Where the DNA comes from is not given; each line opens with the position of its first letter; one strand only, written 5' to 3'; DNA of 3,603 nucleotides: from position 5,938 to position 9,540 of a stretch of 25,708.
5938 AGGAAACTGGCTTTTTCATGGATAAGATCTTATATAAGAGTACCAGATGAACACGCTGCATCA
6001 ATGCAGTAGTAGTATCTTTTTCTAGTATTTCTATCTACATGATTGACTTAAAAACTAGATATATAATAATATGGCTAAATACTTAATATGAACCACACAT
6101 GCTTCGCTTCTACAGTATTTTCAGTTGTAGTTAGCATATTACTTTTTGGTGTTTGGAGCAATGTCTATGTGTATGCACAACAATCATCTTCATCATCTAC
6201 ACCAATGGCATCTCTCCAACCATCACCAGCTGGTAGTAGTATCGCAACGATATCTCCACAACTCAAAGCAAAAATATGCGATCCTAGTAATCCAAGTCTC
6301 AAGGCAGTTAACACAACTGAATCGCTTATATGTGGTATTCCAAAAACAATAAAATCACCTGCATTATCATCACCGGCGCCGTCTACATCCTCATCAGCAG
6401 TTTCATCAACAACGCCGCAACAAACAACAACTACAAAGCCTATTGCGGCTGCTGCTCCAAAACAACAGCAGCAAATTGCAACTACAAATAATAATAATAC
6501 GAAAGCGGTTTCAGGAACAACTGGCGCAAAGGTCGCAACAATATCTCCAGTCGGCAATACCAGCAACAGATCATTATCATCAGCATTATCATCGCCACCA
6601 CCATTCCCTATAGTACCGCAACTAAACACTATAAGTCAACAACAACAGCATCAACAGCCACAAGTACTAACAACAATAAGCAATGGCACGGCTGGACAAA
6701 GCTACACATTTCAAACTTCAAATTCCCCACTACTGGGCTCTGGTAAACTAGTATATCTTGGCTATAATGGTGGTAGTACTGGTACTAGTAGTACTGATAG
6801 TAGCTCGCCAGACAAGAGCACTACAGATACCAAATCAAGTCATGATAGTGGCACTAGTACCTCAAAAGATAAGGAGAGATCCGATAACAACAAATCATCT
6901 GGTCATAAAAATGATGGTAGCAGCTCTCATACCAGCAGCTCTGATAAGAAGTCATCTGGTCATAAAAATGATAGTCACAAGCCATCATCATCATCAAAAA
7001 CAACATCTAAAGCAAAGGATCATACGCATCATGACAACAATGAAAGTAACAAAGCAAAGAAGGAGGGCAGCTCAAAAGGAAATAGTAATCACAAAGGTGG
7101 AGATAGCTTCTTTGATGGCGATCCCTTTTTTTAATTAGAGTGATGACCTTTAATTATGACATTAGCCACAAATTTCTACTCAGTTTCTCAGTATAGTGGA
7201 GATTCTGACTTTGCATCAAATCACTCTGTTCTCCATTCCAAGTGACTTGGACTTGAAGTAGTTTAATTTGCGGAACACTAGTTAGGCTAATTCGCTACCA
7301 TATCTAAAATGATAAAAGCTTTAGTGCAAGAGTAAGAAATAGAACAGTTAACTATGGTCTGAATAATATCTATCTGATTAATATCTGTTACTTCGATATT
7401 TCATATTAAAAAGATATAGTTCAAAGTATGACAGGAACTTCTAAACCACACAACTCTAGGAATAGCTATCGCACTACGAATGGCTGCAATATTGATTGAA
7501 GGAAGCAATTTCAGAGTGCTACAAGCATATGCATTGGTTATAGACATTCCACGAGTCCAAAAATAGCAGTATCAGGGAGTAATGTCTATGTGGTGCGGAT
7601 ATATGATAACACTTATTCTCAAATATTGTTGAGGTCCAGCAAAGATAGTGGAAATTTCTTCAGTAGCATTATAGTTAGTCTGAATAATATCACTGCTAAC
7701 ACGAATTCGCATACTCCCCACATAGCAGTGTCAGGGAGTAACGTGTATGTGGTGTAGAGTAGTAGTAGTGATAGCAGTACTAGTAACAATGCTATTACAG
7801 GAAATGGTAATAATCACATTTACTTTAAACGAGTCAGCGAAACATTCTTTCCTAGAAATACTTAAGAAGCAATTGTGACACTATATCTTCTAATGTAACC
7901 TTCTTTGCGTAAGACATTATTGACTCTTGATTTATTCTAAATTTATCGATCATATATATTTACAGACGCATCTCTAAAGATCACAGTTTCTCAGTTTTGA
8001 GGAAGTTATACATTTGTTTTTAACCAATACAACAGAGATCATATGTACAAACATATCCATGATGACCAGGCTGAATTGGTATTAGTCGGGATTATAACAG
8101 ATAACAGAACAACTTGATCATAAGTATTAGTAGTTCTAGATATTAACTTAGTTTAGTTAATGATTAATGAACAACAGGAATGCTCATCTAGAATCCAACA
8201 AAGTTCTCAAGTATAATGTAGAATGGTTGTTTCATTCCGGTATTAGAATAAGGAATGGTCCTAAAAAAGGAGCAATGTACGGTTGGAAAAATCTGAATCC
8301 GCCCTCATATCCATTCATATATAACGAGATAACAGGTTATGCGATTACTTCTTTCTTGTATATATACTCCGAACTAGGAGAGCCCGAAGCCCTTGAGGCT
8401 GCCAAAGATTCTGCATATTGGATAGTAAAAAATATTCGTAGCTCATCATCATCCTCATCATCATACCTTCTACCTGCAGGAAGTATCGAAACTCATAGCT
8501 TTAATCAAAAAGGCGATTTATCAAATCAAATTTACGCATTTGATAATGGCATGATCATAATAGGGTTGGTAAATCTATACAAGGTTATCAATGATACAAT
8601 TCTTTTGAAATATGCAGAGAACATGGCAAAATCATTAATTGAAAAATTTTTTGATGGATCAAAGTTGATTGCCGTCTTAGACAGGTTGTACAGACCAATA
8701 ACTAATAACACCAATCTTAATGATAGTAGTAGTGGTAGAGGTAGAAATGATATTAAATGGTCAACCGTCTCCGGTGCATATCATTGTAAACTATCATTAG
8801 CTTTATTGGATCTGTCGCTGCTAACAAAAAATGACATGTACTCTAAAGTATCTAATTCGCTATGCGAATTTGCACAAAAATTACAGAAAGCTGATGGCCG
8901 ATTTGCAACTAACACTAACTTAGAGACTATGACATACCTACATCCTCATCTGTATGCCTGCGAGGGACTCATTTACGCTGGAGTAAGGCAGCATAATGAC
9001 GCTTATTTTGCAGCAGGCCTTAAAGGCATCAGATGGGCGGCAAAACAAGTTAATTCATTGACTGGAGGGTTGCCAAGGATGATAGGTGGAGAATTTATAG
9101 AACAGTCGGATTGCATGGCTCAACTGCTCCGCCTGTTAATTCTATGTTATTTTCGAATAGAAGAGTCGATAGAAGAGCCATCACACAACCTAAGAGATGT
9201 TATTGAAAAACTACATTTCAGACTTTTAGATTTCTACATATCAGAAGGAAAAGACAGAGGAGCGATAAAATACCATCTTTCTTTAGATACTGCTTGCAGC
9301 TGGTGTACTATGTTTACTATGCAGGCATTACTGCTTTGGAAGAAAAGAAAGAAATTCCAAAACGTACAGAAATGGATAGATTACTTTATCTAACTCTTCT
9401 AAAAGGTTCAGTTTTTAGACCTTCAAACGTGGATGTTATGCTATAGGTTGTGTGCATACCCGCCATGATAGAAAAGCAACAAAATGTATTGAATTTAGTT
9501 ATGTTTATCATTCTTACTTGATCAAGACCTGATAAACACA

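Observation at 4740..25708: Locus-level hypothesis: a non-canonical archaeal surface-glycan assembly and remodelling system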

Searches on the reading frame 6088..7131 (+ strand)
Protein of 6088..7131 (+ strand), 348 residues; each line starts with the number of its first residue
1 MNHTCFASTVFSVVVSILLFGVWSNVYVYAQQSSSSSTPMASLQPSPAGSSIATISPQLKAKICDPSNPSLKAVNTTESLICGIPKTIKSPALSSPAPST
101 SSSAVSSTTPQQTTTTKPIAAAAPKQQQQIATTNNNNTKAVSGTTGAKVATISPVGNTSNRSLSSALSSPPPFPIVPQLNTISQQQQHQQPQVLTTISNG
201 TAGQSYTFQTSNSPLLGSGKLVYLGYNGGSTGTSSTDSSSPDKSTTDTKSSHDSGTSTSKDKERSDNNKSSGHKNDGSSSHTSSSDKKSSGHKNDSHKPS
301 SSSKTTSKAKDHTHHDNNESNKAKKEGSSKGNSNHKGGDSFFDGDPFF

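Call 7: search_protein_families(library=pfam, max_evalue=0.01, proteins=[window:6088-7131:+])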
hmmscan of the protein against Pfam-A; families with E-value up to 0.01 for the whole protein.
window:6088-7131:+ (348 aa): 0 families

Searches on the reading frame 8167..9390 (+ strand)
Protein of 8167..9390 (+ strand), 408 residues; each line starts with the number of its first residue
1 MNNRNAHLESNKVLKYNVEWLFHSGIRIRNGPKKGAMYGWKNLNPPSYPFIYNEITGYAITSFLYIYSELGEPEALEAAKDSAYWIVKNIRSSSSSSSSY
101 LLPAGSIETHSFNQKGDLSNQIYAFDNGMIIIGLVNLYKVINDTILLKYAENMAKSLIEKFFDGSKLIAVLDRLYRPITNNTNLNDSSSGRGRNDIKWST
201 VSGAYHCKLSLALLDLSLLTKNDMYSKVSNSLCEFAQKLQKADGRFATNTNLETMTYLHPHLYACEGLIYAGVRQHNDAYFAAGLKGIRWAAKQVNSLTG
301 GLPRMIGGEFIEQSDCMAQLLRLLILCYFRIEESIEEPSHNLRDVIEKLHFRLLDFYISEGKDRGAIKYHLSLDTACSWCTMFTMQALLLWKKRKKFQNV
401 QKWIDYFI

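Call 7: search_protein_families(library=pfam, max_evalue=0.01, proteins=[window:8167-9390:+])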
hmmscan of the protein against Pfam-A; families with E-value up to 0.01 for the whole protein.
window:8167-9390:+ (408 aa): 1 family
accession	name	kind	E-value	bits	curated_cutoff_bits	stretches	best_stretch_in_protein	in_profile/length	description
PF01532.26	Glyco_hydro_47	-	4e-05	23.2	22.9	1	132-259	85-205/455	Glycosyl hydrolase family 47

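Call 9: search_protein_families(library=ncbifam, max_evalue=0.01, proteins=[window:8167-9390:+])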
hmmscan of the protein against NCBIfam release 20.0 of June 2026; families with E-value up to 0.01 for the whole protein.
window:8167-9390:+ (408 aa): 0 families

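Call 30: search_protein_families(library=pfam, max_evalue=10, proteins=[window:8167-9390:+])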
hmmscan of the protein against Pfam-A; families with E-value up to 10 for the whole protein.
window:8167-9390:+ (408 aa): 4 families
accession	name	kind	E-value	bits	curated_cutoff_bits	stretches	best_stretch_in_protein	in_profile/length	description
PF01532.26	Glyco_hydro_47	-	4e-05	23.2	22.9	1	132-259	85-205/455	Glycosyl hydrolase family 47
PF07944.18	Beta-AFase-like_GH127_cat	-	0.021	14.3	24.9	1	56-157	60-157/376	Beta-L-arabinofuranosidase, GH127 catalytic domain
PF06917.19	Pectate_lyase_2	-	0.026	13.7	26.6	1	124-163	402-441/491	Periplasmic pectate lyase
PF07470.19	Glyco_hydro_88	-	0.091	12.2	26.6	1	120-162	24-66/352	Glycosyl Hydrolase Family 88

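Call 45: search_solved_structures(query=window:8167-9390:+, max_evalue=1)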
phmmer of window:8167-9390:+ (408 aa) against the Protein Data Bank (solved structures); distinct sequences matched with E-value up to 1: 0.

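Call 78: find_homologous_proteins(query=window:8167-9390:+, max_evalue=0.001)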
Query window:8167-9390:+ (408 aa): 243 proteins with E <= 0.001 among 6464 candidates; the best 120 are listed.
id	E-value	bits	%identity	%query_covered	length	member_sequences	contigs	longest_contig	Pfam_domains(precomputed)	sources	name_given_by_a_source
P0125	1.0e-276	935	100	100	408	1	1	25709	-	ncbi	-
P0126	1.8e-243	826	89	100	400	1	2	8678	-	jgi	jgi:hypothetical protein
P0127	7.5e-233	791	86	100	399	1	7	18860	-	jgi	jgi:hypothetical protein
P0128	3.7e-232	789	86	100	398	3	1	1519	-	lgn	-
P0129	9.8e-231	784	84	100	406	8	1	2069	-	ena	-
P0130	9.8e-230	781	85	100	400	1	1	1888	-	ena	-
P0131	3.1e-229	779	84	100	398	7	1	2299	-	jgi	jgi:hypothetical protein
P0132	2.2e-213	727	86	91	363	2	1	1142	-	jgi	jgi:hypothetical protein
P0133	2.1e-194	664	72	100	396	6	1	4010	-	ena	-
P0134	1.7e-186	638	71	100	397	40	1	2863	-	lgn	-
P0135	5.0e-185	633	69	100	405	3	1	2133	-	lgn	-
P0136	5.9e-175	600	65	99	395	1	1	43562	-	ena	-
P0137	2.8e-174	598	67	98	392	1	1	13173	-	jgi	jgi:hypothetical protein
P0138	4.0e-172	591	66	98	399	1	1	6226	-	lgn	-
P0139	1.5e-167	576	65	100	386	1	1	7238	PF07470.20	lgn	-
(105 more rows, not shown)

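Call 79: find_encoding_contigs(protein=P0136, flank=8000, max_places=1)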
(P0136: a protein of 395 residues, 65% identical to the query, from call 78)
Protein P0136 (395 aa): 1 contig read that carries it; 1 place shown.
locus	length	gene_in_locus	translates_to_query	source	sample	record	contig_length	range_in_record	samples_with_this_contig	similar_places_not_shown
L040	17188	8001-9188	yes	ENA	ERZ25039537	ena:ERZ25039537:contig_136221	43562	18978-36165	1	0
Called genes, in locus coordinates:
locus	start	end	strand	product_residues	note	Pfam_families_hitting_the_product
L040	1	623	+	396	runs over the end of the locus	PF01943:Polysacc_synt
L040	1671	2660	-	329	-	PF08241:Methyltransf_11, PF13649:Methyltransf_25 (weak)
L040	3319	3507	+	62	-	-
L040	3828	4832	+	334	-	PF01380:SIS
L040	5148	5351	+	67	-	-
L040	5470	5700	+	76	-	-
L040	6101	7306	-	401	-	PF13439:Glyco_transf_4, PF13477:Glyco_trans_4_2, PF13579:Glyco_trans_4_4, PF20706:GT4-conflict, PF00534:Glycos_transf_1, PF13692:Glyco_trans_1_4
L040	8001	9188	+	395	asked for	-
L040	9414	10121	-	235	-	-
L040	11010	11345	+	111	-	-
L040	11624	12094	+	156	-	PF02371:Transposase_20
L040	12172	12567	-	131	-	-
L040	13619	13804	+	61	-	-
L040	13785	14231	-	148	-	-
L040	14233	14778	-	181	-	-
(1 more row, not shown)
